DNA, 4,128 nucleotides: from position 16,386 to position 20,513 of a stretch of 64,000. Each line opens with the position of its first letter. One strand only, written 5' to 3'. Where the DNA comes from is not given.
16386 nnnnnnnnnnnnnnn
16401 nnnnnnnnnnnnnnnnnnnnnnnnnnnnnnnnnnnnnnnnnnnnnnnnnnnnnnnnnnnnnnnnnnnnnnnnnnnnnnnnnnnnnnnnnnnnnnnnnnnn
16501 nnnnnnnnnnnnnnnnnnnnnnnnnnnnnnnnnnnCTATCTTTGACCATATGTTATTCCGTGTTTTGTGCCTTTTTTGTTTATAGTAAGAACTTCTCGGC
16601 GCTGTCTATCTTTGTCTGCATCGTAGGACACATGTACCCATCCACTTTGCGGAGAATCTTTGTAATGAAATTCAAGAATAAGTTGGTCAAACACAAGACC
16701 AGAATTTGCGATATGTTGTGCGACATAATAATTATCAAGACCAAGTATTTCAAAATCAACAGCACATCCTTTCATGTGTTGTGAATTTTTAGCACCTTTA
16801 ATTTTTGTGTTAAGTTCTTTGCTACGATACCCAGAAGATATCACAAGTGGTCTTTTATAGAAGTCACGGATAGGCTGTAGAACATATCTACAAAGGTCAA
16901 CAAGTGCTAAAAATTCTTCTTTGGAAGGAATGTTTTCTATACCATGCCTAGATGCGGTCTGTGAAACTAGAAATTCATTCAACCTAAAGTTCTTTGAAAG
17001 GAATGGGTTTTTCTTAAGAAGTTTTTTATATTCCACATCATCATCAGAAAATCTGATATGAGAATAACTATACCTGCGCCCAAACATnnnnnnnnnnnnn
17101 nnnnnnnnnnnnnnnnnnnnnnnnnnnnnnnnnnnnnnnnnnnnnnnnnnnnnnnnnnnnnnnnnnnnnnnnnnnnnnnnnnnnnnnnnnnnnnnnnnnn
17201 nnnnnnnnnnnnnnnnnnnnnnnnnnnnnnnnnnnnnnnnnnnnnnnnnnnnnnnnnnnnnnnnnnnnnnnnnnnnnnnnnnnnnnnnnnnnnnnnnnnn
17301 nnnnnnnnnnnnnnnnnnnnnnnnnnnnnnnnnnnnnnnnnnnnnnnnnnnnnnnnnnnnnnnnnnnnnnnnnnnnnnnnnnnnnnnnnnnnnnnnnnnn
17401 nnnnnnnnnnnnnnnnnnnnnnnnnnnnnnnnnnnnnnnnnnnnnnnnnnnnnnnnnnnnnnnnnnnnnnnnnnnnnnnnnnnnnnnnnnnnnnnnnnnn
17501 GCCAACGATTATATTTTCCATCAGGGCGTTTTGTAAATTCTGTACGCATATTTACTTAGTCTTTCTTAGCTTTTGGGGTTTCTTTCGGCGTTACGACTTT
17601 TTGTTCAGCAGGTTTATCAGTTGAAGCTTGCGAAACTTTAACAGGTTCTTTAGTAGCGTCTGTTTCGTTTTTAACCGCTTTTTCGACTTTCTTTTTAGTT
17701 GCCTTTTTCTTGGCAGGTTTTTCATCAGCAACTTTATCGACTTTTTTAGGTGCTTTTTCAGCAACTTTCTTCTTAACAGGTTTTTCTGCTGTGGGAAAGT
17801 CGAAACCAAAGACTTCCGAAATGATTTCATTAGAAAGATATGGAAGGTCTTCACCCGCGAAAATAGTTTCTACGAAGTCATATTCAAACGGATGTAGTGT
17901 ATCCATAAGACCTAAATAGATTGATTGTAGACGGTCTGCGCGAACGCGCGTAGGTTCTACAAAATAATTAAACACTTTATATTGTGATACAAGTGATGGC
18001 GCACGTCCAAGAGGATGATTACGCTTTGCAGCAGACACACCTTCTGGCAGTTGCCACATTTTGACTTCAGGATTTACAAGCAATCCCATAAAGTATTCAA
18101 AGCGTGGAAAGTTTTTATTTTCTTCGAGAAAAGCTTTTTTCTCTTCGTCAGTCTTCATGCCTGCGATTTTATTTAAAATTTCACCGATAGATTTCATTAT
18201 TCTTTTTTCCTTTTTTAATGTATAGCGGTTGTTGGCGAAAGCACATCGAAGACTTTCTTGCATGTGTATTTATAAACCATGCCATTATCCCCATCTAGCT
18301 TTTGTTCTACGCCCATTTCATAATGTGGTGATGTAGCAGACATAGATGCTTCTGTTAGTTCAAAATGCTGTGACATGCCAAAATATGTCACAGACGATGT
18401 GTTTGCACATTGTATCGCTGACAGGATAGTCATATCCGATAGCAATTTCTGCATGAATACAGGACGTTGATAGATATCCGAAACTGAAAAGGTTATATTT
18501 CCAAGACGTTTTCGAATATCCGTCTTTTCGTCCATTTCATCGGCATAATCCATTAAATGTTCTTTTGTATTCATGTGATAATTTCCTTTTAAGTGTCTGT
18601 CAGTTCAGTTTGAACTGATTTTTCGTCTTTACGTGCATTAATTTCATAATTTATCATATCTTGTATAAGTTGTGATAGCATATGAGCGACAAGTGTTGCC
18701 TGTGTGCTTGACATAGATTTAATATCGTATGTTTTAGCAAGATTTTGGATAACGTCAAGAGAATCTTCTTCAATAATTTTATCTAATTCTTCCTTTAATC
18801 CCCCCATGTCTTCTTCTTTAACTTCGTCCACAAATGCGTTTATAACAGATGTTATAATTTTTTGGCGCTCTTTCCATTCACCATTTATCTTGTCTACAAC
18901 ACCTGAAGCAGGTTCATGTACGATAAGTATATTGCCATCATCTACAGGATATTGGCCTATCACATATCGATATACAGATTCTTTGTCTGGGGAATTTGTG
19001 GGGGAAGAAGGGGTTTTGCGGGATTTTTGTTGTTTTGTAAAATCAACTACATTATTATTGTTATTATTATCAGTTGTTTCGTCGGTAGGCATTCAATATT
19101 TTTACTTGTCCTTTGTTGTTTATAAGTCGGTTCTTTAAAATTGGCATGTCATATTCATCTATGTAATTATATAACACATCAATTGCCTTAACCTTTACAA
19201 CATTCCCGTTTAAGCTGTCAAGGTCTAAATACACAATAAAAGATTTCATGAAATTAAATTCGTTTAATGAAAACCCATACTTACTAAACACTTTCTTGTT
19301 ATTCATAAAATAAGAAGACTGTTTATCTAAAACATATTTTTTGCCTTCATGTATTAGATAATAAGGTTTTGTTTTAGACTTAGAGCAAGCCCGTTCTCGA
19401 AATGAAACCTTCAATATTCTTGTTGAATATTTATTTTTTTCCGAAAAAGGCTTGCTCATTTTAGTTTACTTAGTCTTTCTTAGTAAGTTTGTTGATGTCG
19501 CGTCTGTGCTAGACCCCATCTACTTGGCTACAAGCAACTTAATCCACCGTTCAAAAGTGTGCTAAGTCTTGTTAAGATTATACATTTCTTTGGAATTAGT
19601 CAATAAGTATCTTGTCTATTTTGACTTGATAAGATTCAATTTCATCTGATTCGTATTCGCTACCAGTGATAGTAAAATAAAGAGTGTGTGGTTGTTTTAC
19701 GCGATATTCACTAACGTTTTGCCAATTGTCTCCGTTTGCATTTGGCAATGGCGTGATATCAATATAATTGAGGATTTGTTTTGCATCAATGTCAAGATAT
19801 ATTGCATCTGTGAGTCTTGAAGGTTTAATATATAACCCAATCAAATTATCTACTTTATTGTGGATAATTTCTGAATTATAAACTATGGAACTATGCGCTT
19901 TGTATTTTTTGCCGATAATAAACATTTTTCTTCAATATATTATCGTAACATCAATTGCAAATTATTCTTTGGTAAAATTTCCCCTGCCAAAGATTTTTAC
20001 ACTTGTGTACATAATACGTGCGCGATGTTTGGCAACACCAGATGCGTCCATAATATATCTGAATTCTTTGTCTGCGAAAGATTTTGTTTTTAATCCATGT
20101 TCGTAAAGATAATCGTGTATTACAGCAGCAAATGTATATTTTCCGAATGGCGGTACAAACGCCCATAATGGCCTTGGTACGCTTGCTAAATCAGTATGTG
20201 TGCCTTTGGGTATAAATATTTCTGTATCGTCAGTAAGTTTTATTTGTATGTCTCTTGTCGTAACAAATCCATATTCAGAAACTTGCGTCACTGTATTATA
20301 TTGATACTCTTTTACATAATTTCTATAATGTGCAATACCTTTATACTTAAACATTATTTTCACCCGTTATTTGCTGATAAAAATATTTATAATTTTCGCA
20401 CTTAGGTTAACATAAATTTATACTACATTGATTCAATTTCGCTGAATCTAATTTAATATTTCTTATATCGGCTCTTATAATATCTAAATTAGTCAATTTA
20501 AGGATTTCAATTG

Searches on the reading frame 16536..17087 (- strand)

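Call 14: search_protein_families(library=phrogs, proteins=[window:16536-17087:-], max_evalue=0.001)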
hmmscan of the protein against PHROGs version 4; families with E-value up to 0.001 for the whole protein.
window:16536-17087:- (183 aa): 3 families
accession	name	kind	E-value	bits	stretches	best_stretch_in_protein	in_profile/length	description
phrog_894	-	lysis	3e-40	139.4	1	19-178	35-184/389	endolysin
phrog_17373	-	other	2.5e-07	31.6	1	70-118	45-93/224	peptidase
phrog_28234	-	lysis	0.0001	22.5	1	63-118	272-330/372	endolysin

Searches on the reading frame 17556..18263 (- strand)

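Call 14: search_protein_families(library=phrogs, proteins=[window:17556-18263:-], max_evalue=0.001)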
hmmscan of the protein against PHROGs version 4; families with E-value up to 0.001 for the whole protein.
window:17556-18263:- (235 aa): 2 families
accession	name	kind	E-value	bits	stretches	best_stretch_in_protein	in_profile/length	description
phrog_461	-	unknown function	1.9e-05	25.6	1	19-153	5-144/152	-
phrog_114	-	DNA, RNA and nucleotide metabolism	4.6e-05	23.2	1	14-78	79-146/634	ATP-dependent DNA ligase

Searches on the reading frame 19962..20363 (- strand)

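Call 14: search_protein_families(library=phrogs, proteins=[window:19962-20363:-], max_evalue=0.001)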
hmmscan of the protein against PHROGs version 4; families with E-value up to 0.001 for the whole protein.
window:19962-20363:- (133 aa): 1 family
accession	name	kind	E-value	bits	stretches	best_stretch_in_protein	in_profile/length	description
phrog_1158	-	tail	4.4e-29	102.6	1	19-131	10-132/205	tail assembly chaperone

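Call 49: search_protein_families(library=pfam, proteins=[window:19962-20363:-], max_evalue=0.01)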
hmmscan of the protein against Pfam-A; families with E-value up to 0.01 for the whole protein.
window:19962-20363:- (133 aa): 1 family
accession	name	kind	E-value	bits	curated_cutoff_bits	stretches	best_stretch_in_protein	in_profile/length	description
PF07087.16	DUF1353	-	1e-25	89.6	22.5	1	38-122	6-91/91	Protein of unknown function (DUF1353)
